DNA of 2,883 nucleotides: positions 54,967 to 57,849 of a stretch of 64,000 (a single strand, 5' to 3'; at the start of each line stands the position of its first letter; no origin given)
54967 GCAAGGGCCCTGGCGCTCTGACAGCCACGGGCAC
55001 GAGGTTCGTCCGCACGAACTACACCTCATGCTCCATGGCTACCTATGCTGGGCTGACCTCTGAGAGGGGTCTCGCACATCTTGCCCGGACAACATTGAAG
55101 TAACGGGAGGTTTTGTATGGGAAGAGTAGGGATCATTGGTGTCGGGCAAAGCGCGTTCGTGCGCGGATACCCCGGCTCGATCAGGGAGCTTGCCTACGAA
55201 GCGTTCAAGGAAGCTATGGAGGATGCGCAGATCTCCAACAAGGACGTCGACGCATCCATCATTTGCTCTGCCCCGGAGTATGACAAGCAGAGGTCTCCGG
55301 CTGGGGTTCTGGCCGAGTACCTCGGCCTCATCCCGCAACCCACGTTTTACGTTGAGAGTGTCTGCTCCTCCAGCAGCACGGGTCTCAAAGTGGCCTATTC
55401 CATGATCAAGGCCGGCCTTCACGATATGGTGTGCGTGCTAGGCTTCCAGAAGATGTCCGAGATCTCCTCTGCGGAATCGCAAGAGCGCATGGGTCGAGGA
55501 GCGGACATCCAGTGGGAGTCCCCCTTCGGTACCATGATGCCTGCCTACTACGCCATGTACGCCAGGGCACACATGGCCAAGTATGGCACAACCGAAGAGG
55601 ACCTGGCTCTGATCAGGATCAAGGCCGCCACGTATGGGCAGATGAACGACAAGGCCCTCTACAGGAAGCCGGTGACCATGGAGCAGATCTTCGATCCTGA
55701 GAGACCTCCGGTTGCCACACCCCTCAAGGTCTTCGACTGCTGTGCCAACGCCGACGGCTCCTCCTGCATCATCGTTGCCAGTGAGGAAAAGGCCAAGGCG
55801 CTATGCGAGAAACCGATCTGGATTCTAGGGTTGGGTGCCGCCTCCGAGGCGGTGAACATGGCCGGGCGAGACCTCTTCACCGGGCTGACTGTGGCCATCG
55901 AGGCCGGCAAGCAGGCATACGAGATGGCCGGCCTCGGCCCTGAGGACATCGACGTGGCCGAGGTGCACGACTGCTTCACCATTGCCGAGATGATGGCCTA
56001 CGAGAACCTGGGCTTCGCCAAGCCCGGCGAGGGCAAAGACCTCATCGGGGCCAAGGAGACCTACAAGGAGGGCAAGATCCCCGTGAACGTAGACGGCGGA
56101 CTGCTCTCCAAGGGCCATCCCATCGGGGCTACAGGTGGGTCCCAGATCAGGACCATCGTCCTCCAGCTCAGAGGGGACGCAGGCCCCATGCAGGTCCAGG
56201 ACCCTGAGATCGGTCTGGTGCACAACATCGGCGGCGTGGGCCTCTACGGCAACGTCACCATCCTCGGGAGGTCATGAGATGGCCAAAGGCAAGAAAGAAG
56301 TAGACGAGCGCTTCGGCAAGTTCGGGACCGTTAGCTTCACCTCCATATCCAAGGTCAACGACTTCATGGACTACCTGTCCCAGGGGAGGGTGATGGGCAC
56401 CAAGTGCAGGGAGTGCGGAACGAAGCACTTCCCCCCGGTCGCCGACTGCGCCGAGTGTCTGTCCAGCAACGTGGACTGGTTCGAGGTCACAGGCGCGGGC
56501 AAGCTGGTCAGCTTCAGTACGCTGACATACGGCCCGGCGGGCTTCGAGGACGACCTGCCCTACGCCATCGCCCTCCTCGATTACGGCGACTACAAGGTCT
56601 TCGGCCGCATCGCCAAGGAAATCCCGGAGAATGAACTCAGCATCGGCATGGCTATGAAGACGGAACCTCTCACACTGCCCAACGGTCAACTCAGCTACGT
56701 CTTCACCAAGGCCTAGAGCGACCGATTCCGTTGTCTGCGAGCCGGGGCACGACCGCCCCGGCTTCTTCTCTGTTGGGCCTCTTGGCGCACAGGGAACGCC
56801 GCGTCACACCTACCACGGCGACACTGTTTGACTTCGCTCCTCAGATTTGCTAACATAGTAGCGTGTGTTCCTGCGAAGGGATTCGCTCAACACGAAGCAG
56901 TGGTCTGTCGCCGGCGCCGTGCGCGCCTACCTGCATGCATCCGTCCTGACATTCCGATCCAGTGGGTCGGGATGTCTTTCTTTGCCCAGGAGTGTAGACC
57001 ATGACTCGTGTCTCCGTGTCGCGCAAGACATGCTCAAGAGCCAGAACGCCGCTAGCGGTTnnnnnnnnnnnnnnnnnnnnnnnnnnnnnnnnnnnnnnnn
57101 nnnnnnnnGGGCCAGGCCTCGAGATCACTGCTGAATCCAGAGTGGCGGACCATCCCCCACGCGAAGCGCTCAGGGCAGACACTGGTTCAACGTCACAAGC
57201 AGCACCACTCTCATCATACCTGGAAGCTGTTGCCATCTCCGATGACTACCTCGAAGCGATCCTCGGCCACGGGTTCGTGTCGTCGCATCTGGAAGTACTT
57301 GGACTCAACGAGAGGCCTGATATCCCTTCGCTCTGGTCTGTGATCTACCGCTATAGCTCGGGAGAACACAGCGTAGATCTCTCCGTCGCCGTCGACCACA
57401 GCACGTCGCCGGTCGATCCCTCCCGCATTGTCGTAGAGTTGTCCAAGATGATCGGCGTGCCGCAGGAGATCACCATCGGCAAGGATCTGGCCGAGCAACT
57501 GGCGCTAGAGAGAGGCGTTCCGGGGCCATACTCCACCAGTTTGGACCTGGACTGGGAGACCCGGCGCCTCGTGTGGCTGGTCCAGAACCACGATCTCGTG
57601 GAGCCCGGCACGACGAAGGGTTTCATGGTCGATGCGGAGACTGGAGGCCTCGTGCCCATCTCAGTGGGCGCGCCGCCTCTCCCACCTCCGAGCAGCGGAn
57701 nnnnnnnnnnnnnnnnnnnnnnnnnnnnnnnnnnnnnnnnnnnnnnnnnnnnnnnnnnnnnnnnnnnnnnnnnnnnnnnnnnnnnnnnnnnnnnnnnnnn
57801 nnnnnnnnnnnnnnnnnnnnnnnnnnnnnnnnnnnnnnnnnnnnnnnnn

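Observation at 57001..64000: Giant secreted multidomain protein missing from the ORF track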

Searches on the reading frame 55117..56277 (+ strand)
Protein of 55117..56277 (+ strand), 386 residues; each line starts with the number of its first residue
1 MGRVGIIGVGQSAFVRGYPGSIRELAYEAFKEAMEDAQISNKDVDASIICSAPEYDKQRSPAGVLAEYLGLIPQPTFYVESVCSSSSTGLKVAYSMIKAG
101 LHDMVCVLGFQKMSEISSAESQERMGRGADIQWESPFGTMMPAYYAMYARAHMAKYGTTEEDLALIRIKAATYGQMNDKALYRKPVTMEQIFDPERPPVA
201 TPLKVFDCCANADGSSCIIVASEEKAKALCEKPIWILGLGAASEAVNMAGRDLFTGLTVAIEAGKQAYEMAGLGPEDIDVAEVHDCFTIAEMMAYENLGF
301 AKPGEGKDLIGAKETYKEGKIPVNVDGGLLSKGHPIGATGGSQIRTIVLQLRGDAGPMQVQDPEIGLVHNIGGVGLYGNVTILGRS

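Call 11: search_protein_families(library=pfam, proteins=[window:55117-56277:+], max_evalue=0.001)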
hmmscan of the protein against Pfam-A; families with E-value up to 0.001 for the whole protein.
window:55117-56277:+ (386 aa): 4 families
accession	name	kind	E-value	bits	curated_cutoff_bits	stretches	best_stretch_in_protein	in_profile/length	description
PF22691.2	Thiolase_C_1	-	8.2e-44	149.3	28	1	241-385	2-144/144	Thiolase C-terminal domain-like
PF00108.29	Thiolase_N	-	3e-13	50.2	26.4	1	21-169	22-179/260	Thiolase, N-terminal domain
PF02803.24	Thiolase_C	-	8.1e-12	45.3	27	1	260-357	24-103/123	Thiolase, C-terminal domain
PF00109.32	ketoacyl-synt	-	8.3e-06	26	20.8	0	75-126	166-217/252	Beta-ketoacyl synthase, N-terminal domain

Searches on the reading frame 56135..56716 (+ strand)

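Call 11: search_protein_families(library=pfam, proteins=[window:56135-56716:+], max_evalue=0.001)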
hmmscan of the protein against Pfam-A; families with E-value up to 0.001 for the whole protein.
window:56135-56716:+ (193 aa): 2 families
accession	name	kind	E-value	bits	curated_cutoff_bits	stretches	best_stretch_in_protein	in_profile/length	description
PF12172.15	zf-ChsH2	-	1.5e-10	41.2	23.2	1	81-113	4-36/37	ChsH2, rubredoxin-like zinc ribbon domain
PF01796.24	OB_ChsH2_C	-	2.3e-08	34.3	27.1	1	115-175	1-61/65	ChsH2, C-terminal OB-fold domain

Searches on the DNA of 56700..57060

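Call 89: search_rna_families(source=window, start=56700, end=57060, threshold=evalue, max_evalue=1)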
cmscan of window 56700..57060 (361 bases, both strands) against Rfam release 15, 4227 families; matches with E-value up to 1: 0.
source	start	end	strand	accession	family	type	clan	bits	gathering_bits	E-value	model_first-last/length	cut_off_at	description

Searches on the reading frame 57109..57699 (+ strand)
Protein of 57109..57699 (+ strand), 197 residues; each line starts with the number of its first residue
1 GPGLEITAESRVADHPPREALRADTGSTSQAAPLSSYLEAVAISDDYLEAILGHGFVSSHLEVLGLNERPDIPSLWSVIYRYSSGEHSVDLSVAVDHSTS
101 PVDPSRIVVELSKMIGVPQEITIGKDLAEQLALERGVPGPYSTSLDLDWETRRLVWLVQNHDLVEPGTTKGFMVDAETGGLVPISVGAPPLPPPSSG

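Call 23: search_protein_families(library=pfam, proteins=[window:57109-57699:+], max_evalue=10)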
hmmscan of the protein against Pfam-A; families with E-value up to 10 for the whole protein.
seq(197 aa): 0 families

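Call 59: search_protein_families(library=pfam, alignment_id=A8, max_evalue=1)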
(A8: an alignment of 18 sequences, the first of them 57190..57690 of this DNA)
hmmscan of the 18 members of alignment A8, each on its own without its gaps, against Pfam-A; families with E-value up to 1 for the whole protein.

A. member 1, window:57190-57690:+ (167 aa): 0 families

B. families by the number of members that match (of 18 scanned): 15 families
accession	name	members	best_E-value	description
PF03413.25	PepSY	9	0.00056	Peptidase propeptide and YPEB domain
PF05124.17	S_layer_C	1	5e-07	S-layer like family, outer domain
PF20773.4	InhA-like_MAM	1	1.3e-05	Immune inhibitor A-like, MAM domain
PF03170.19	BcsB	1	2.8e-05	Bacterial cellulose synthase subunit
PF07611.17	DUF1574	1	0.01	Protein of unknown function (DUF1574)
PF11446.13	DUF2897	1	0.012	Protein of unknown function (DUF2897)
PF04242.18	DUF424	1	0.062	Protein of unknown function (DUF424)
PF13584.12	BatD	1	0.087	BatD DUF11 like domain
PF09293.15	RNaseH_C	1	0.092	T4 RNase H, C terminal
PF21041.3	XMAP215_CLASP_TOG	1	0.11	XMAP215/Dis1/CLASP, TOG domain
PF07439.16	DUF1515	1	0.14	Protein of unknown function (DUF1515)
PF24359.1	DUF7515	1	0.15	Domain of unknown function (DUF7515)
PF11028.14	TMEM260-like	1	0.22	Protein O-mannosyl-transferase TMEM260-like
PF08855.15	DUF1825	1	0.24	Domain of unknown function (DUF1825)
PF21920.2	Ski7_3rd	1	0.27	Ski7 III domain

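Call 60: search_solved_structures(query=A8, max_evalue=10, show_alignments=2)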
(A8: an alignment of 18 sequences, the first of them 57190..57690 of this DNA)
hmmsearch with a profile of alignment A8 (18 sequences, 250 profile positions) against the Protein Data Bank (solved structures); distinct sequences matched with E-value up to 10: 0.
